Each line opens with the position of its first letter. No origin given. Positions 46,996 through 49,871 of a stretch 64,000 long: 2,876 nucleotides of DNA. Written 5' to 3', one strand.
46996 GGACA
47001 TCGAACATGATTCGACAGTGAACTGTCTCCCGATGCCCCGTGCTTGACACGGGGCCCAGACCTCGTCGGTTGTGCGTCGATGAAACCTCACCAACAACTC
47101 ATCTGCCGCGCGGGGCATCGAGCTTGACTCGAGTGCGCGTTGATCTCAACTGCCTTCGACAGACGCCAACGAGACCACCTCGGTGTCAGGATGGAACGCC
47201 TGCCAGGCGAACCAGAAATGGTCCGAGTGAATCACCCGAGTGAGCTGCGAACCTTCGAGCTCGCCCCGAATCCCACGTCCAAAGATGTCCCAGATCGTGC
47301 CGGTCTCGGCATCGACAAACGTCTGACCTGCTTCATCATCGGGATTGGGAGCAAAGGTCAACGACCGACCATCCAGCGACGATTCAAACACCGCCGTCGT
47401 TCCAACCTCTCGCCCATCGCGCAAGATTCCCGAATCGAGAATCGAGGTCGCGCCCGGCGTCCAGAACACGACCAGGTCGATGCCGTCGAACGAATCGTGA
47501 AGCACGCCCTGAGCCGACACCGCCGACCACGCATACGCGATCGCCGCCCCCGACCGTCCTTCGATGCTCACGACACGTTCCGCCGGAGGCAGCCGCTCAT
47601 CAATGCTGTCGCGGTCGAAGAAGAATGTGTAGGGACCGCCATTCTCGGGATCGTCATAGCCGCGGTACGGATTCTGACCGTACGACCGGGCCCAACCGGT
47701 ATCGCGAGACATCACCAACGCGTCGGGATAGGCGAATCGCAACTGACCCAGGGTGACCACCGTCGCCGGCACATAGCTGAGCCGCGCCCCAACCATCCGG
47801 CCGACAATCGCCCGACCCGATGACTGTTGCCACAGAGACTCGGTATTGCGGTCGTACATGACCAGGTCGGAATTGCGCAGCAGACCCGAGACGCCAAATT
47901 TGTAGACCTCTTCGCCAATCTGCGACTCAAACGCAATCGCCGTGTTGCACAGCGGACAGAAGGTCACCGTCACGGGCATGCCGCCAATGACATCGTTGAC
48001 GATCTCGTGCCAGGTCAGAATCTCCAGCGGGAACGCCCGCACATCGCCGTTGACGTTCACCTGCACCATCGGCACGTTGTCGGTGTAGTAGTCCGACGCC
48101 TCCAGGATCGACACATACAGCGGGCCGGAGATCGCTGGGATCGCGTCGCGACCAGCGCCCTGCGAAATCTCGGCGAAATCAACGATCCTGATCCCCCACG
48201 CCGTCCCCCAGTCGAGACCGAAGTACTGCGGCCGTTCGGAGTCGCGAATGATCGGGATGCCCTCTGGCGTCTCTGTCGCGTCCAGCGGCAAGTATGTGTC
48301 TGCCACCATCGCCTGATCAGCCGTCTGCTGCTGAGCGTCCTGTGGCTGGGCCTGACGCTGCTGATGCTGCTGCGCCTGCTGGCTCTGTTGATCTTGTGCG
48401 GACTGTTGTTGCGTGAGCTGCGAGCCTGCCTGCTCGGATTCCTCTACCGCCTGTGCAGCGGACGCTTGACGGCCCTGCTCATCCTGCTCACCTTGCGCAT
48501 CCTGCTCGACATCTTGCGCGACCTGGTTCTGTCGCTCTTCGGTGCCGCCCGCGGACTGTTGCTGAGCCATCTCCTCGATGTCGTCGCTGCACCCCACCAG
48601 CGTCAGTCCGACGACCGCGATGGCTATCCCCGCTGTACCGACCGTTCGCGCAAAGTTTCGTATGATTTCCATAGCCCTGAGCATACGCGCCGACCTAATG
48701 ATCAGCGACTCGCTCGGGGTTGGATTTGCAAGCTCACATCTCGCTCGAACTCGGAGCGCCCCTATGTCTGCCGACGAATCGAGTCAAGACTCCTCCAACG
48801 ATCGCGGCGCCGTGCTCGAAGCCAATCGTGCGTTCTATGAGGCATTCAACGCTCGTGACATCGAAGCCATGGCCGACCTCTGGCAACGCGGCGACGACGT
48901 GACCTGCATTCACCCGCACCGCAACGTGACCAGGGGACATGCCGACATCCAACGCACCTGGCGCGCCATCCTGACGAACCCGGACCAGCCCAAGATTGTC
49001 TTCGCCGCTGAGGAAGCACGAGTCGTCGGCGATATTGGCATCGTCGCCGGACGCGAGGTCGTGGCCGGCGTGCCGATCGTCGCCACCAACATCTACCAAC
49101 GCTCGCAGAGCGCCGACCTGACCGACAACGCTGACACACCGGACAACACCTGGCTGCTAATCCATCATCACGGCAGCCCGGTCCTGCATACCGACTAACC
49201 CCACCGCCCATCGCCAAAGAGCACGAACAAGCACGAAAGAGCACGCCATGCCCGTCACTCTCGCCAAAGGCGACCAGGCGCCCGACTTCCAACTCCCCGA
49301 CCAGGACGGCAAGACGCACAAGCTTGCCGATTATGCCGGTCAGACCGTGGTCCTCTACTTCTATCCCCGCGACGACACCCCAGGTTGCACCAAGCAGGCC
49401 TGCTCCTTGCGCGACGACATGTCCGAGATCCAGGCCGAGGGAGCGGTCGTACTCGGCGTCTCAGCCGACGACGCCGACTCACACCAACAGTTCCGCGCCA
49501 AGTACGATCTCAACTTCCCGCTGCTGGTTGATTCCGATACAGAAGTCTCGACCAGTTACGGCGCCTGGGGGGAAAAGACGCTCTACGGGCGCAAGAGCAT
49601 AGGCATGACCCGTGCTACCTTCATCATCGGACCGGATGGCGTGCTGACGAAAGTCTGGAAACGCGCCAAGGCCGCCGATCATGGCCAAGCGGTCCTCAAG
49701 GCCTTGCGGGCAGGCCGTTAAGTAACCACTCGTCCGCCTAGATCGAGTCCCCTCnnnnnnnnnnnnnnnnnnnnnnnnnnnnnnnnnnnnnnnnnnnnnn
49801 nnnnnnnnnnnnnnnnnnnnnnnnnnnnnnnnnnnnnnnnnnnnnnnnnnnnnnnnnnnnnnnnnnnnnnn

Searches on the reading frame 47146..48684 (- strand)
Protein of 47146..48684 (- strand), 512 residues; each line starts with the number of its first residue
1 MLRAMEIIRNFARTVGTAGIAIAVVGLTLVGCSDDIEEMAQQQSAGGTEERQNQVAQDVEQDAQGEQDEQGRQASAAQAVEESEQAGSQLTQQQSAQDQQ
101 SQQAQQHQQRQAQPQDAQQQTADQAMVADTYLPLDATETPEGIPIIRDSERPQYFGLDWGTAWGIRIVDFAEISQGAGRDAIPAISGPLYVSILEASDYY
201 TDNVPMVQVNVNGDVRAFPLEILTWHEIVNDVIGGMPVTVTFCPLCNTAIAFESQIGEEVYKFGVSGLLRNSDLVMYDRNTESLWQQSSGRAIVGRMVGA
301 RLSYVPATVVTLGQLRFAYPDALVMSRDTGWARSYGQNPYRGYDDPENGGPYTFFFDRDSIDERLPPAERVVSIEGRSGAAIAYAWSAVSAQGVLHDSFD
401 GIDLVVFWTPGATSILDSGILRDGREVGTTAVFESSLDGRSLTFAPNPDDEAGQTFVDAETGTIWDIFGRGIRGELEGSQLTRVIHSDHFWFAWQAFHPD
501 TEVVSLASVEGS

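Call 3: search_protein_families(library=pfam, proteins=[window:47146-48684:-], max_evalue=0.01)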
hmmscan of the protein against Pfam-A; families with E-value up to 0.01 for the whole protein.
window:47146-48684:- (512 aa): 1 family
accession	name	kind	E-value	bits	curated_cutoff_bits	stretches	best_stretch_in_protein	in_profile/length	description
PF11376.13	DUF3179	-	2.4e-97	326.4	27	1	179-501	1-292/292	Protein of unknown function (DUF3179)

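Call 4: search_protein_families(library=ncbifam, proteins=[window:47146-48684:-], max_evalue=0.01)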
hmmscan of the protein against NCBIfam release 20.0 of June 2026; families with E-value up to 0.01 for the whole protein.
window:47146-48684:- (512 aa): 0 families

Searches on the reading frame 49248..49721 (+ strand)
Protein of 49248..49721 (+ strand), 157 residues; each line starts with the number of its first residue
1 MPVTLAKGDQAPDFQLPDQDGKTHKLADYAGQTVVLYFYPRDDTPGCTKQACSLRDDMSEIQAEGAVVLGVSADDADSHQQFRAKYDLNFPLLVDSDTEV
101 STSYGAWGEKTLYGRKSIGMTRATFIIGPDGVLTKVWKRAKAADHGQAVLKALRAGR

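Call 3: search_protein_families(library=pfam, proteins=[window:49248-49721:+], max_evalue=0.01)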
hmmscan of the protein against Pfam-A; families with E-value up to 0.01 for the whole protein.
window:49248-49721:+ (157 aa): 3 families
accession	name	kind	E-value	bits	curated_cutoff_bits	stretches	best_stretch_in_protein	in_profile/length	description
PF00578.27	AhpC-TSA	-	1.4e-43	148.2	26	1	8-135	2-123/124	AhpC/TSA family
PF08534.16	Redoxin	-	3.1e-26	92.4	26.6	1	7-136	2-131/148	Redoxin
PF13911.12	AhpC-TSA_2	-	0.00055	20.7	27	1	54-141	2-79/114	AhpC/TSA antioxidant enzyme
